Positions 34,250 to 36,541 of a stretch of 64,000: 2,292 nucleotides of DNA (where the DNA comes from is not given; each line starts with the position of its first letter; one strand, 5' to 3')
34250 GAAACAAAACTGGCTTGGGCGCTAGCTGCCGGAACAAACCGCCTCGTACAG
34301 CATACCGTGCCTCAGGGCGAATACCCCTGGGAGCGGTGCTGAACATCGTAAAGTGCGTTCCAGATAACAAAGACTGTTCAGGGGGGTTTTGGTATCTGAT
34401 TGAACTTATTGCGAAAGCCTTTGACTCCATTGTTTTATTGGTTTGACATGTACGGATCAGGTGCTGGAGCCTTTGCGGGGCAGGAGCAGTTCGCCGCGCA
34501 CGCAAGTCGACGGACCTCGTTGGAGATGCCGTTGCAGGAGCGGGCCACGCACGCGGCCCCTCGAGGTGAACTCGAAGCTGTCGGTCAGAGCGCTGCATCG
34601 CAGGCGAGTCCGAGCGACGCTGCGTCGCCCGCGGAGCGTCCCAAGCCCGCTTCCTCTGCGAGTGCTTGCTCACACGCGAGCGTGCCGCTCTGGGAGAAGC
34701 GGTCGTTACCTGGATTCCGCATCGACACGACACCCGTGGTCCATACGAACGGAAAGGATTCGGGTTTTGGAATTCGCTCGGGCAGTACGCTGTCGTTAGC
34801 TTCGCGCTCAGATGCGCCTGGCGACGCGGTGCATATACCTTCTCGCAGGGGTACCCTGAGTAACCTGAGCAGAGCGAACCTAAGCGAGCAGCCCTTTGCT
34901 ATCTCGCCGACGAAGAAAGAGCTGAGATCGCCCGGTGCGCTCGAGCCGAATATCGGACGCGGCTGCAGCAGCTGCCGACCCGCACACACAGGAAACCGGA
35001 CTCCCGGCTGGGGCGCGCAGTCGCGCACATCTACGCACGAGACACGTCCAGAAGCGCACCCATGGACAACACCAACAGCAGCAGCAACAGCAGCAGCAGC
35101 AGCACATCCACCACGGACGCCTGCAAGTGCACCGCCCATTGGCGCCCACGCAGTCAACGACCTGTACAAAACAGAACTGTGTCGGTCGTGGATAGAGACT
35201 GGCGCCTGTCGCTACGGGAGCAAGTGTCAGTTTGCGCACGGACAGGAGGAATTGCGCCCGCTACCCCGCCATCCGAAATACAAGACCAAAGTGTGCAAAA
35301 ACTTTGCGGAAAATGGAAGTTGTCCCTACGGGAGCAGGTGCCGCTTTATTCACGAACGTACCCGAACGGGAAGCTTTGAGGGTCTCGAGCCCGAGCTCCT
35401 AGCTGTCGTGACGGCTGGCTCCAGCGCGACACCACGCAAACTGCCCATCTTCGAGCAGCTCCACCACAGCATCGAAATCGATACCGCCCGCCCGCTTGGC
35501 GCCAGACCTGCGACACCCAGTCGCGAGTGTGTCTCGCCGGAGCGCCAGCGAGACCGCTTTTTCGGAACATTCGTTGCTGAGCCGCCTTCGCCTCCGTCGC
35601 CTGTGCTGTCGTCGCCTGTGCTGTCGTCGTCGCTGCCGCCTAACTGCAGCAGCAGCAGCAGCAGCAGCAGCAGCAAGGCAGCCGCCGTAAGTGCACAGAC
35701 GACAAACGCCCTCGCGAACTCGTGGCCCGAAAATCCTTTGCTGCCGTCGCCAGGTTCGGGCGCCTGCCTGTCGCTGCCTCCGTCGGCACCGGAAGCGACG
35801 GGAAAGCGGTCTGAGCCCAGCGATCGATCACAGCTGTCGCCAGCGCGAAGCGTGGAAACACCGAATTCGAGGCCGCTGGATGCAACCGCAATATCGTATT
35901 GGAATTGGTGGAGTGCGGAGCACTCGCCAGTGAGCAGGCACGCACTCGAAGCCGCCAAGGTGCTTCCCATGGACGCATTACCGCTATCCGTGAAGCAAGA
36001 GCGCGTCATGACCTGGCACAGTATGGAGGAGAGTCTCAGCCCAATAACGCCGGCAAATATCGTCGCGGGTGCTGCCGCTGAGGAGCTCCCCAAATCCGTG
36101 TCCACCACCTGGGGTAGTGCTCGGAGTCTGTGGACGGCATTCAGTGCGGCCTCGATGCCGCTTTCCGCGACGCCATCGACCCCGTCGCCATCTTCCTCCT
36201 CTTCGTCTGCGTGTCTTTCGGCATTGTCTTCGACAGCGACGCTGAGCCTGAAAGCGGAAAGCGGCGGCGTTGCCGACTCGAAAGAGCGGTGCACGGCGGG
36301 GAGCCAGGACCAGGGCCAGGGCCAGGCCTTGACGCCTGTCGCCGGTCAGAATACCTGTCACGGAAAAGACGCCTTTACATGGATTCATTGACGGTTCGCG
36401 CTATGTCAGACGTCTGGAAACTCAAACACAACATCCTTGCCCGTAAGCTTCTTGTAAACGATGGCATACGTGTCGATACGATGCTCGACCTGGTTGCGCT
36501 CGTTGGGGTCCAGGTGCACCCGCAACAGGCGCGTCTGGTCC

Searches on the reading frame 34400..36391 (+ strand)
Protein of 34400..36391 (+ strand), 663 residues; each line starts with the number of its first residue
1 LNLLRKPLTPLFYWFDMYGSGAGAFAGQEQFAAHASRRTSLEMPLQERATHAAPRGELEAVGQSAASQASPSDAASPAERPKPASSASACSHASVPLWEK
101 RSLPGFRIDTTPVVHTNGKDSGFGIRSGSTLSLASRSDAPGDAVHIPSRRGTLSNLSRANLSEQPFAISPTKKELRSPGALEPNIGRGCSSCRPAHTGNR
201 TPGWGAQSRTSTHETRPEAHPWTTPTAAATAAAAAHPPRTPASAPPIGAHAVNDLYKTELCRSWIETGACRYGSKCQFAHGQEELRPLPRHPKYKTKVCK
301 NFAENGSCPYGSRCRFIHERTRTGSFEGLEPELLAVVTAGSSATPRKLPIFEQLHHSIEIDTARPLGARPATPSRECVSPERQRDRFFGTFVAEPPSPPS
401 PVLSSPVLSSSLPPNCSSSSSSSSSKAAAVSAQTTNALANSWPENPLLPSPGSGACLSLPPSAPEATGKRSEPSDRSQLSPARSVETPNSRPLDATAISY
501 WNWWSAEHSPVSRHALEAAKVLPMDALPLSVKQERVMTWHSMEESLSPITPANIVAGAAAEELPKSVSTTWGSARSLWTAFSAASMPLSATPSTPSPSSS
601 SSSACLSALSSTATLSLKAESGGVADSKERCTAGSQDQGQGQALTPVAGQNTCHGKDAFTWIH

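Call 6: search_protein_families(library=pfam, proteins=[window:34400-36391:+], max_evalue=0.01)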
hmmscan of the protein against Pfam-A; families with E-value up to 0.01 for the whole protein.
window:34400-36391:+ (663 aa): 7 families
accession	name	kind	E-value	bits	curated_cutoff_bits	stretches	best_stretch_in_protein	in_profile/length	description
PF00642.30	zf-CCCH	-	5.9e-22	77.5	20.5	2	256-282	1-27/27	Zinc finger C-x8-C-x5-C-x3-H type (and similar)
PF18044.7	zf-CCCH_4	-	3.4e-15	55.8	24.6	2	297-318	1-21/22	CCCH-type zinc finger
PF18345.7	zf_CCCH_4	-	2.5e-14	53.2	29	2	299-318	1-19/19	Zinc finger domain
PF25585.1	zf-CCCH_DUS3L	-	4.1e-11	43.1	30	2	295-318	1-24/32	DUS3L CCCH zinc finger domain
PF14608.12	zf-CCCH_2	-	1.7e-07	31.9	25.8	1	260-281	1-19/19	RNA-binding, Nab2-type zinc finger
PF25427.2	zf-CCCH_UNK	-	5.1e-07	30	31.1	1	256-287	5-38/40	UNK-like, CCCH zinc finger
PF16131.11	Torus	-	0.002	19.1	29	0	295-319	69-92/109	Torus domain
